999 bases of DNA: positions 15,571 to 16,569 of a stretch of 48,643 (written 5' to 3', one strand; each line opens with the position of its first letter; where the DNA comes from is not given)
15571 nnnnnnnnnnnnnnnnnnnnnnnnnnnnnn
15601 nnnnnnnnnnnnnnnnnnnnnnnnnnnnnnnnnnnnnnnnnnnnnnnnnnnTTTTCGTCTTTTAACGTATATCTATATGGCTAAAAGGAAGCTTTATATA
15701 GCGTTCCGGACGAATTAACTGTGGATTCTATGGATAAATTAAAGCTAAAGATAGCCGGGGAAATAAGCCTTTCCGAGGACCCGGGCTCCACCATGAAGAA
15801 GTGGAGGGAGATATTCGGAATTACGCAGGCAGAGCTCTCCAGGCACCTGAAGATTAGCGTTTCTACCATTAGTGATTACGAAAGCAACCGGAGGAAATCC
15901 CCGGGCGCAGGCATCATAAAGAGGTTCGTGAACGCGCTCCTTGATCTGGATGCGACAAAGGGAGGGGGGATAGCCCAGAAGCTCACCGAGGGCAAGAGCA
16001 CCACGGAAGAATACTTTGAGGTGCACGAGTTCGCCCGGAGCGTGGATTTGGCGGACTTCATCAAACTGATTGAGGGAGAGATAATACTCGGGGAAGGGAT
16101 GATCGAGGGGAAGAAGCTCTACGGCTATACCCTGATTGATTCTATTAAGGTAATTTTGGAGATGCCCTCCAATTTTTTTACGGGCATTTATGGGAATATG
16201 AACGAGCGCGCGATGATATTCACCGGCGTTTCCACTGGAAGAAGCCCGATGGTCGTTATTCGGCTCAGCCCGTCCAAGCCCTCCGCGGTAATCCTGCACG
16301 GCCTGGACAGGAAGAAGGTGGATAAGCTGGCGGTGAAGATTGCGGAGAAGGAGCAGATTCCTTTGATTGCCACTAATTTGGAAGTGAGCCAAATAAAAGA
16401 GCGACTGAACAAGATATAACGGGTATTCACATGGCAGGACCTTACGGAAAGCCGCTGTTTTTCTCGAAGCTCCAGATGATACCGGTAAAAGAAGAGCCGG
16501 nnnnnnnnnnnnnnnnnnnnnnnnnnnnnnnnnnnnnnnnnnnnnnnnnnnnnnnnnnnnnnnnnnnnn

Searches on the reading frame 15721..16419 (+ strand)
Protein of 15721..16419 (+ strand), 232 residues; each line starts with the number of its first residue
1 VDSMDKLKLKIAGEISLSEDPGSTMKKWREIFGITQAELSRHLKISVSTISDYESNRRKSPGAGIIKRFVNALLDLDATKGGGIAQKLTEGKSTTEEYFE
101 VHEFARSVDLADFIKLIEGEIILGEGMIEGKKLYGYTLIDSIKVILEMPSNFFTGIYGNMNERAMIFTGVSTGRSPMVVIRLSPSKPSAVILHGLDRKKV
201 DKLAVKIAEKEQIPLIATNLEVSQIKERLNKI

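Call 19: find_related_loci(query=window:15721-16419:+, collection=genome_contigs, flank=10000)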
Query window:15721-16419:+ (232 aa) in genome_contigs; peptide patterns used: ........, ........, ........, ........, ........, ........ (x = any residue, [..] = any of these).
598 stretches matched a pattern (row limit reached: there are more); 398 encode a relative of the query (tblastn E <= 1e-3); the best 80 are kept; 80 distinct loci.
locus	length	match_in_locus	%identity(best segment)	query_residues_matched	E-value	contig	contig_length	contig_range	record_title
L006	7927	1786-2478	92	2-232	2e-142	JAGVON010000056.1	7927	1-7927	MAG: archaeon isolate DeMMO3_23 c_000000019225, whole genome shotgun sequence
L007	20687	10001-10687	93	4-232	1e-142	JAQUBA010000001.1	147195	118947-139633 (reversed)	MAG: Candidatus ainarchaeum sp. isolate STC_97 NODE_258_length_147195_cov_4.515578_Sandtown_C, whole genome shotgun sequ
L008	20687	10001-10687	93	4-232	6e-142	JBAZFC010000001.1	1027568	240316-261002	MAG: Candidatus Micrarchaeia archaeon isolate SO_2017_LW3_140 NODE_4_length_1027568_cov_2.448797_LW162_2017, whole genom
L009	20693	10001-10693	91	2-232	2e-141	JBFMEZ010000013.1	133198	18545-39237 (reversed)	MAG: Candidatus Micrarchaeota archaeon isolate MAG258 MAG258_13, whole genome shotgun sequence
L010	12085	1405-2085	77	4-232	8e-118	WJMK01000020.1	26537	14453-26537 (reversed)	MAG: Candidatus Micrarchaeota archaeon isolate Bin_386 k141_1724028, whole genome shotgun sequence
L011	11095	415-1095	76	4-232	5e-117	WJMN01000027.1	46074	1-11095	MAG: Candidatus Micrarchaeota archaeon isolate Bin_349 k141_1490080, whole genome shotgun sequence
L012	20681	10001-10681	75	4-232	3e-117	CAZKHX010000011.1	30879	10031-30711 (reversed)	MAG TPA_asm: Candidatus Micrarchaeota archaeon isolate binchicken_co334_50 genome assembly, contig: NODE_2376_length_308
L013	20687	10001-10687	76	2-232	4e-116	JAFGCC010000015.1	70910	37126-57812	MAG: Candidatus Micrarchaeota archaeon isolate Zod_Metabat.1079 k87_10183030, whole genome shotgun sequence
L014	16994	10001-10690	75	1-232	3e-116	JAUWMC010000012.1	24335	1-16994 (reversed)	MAG: Candidatus Micrarchaeota archaeon isolate CSMAG_2388 CSMAG_2388_k141_687029_length_24335_cov_8.0000, whole genome s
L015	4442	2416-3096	74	4-232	2e-116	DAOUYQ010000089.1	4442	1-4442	MAG TPA_asm: Candidatus Micrarchaeota archaeon isolate CSMAG_931 CSMAG_931_k141_5470911_length_4442_cov_6.9902, whole ge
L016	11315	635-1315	74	4-232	3e-115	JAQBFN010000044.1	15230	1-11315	MAG: Candidatus Micrarchaeota archaeon isolate MAG_440_bin-23 440_bin-23_ctg-44, whole genome shotgun sequence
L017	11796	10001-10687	93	4-232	4e-142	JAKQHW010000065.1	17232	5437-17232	MAG: Candidatus Micrarchaeota archaeon isolate USDE_metabat.57 k141_56053, whole genome shotgun sequence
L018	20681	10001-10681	74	4-232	2e-113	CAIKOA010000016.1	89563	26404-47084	uncultured Candidatus Micrarchaeota archaeon isolate AlinenSediments_bin-4478 genome assembly, contig: bin-4478:16/35, w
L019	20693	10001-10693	66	2-232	4e-107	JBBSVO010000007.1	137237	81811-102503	MAG: Candidatus Micrarchaeota archaeon isolate H52-bin163_1 H52_bin163_1_000000000007, whole genome shotgun sequence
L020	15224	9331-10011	68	4-232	8e-107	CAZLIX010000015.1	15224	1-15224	MAG TPA_asm: Candidatus Micrarchaeota archaeon isolate binchicken_co117_429 genome assembly, contig: NODE_7139_length_15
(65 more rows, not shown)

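Call 87: search_protein_families(library=pfam, max_evalue=0.01, proteins=[L018:4206-6824:+, L018:7206-7547:-, L018:7561-8547:-, L018:8667-9881:+, L013:8928-9839:-, L010:755-1300:+])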
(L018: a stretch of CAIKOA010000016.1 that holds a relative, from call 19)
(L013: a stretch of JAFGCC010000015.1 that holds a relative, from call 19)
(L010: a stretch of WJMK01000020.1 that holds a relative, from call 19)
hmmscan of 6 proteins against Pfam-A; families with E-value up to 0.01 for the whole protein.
L018:4206-6824:+ (872 aa): 12 families
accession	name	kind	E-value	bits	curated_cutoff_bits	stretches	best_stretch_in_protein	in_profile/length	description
PF08447.18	PAS_3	-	1e-61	205.6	25.6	5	419-502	2-88/89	PAS fold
PF13426.13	PAS_9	-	5.9e-54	181.1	27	5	159-254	9-103/103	PAS domain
PF08448.16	PAS_4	-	2.9e-46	156.7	23.1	3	528-634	2-109/110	PAS fold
PF00989.32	PAS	-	4.5e-42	143.1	22.6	5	522-630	2-113/113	PAS fold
PF02518.31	HATPase_c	-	3.8e-25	88.9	26.4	1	763-869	1-110/111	Histidine kinase-, DNA gyrase B-, and HSP90-like ATPase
PF13188.13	PAS_8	-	7e-23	80.1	21.8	2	268-325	2-55/65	PAS domain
PF00512.31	HisKA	-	1e-12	48.3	26.9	1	653-720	1-65/66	His Kinase A (phospho-acceptor) domain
PF24820.1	Diguanyl_cycl_sensor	-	9.7e-09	35.6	28.1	1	22-77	6-59/109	Diguanylate cyclase-like sensor domain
PF12860.13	PAS_7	-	4.1e-06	27.3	27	0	274-388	2-114/115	PAS fold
PF14598.12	PAS_11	-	0.00011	22.6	25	0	430-491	27-88/109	PAS domain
PF13589.12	HATPase_c_3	-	0.0007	20.1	25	1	769-829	4-63/137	Histidine kinase-, DNA gyrase B-, and HSP90-like ATPase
PF13581.12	HATPase_c_2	-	0.0012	19.3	27.4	1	771-845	39-111/127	Histidine kinase-like ATPase domain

L018:7206-7547:- (113 aa): 3 families
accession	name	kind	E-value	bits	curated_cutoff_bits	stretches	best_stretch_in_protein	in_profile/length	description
PF14018.11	DUF4234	-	3.3e-08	34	25.3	1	15-72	1-63/70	Domain of unknown function (DUF4234)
PF18936.5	DUF5684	-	0.00013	22.9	27.4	1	43-104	10-73/81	Family of unknown function (DUF5684)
PF10060.15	DUF2298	-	0.0082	15.6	27.8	1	14-99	325-412/488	Uncharacterized membrane protein (DUF2298)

L018:7561-8547:- (328 aa): 9 families
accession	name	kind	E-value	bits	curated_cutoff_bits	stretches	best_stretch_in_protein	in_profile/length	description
PF13412.12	HTH_24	-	3.9e-21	74.8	21.9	2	9-56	1-48/48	Winged helix-turn-helix DNA-binding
PF13404.12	HTH_AsnC-type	-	2.8e-19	69.1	27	2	175-216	1-42/42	AsnC-type helix-turn-helix domain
PF01047.28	MarR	-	1.6e-05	25.1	24.6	0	16-57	8-49/59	MarR family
PF12802.13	MarR_2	-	6.5e-05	23.4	27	0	179-223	7-52/61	MarR family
PF13545.12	HTH_Crp_2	-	0.0016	18.8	27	0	190-229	21-63/70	Crp-like helix-turn-helix domain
PF01978.25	TrmB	-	0.0025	18.1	25.6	0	20-61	17-58/68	Sugar-specific transcriptional regulator TrmB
PF25212.1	HVO_A0114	-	0.0044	17.2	27.6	0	175-221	20-66/84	HVO_A0114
PF24270.1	HTH_Cmi2_C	-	0.0056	17.4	27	0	172-222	70-119/125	Cmi2, C-terminal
PF12840.13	HTH_20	-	0.0062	16.9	27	0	26-56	19-49/51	Helix-turn-helix domain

L018:8667-9881:+ (404 aa): 2 families
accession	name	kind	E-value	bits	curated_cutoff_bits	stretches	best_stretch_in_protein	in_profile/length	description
PF04055.27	Radical_SAM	-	6.1e-09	36.7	29.5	1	80-228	6-149/166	Radical SAM superfamily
PF13186.11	SPASM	-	8.2e-05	23.3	21.5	1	323-378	1-63/67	Iron-sulfur cluster-binding domain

L013:8928-9839:- (303 aa): 0 families

L010:755-1300:+ (181 aa): 0 families

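Call 99: search_protein_families(library=pfam, max_evalue=1, proteins=[window:15721-16419:+])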
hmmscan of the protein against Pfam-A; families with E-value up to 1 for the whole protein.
window:15721-16419:+ (232 aa): 9 families
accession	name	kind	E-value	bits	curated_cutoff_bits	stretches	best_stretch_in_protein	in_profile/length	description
PF01381.28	HTH_3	-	1.7e-08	34.8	23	1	25-73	1-48/55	Helix-turn-helix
PF12844.13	HTH_19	-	1.7e-07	31.5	30.2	1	25-71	4-49/64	Helix-turn-helix domain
PF13560.12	HTH_31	-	9.9e-06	26.2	27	1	24-73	5-54/64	Helix-turn-helix domain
PF13412.12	HTH_24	-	0.0054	16.7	21.9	1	33-53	17-37/48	Winged helix-turn-helix DNA-binding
PF10686.14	YAcAr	-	0.035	14.3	28.2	1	186-222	28-63/66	YspA, cpYpsA-related SLOG family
PF20432.4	Xre-like-HTH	-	0.041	14.6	25.8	1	32-52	22-42/63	Antitoxin Xre-like helix-turn-helix domain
PF13443.12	HTH_26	-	0.082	13.6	22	1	33-69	10-46/63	Cro/C1-type HTH DNA-binding domain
PF01022.26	HTH_5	-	0.11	12.9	22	1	37-52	19-34/47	Bacterial regulatory protein, arsR family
PF13413.12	HTH_25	-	0.15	12.3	24.6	1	25-70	2-48/62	Helix-turn-helix domain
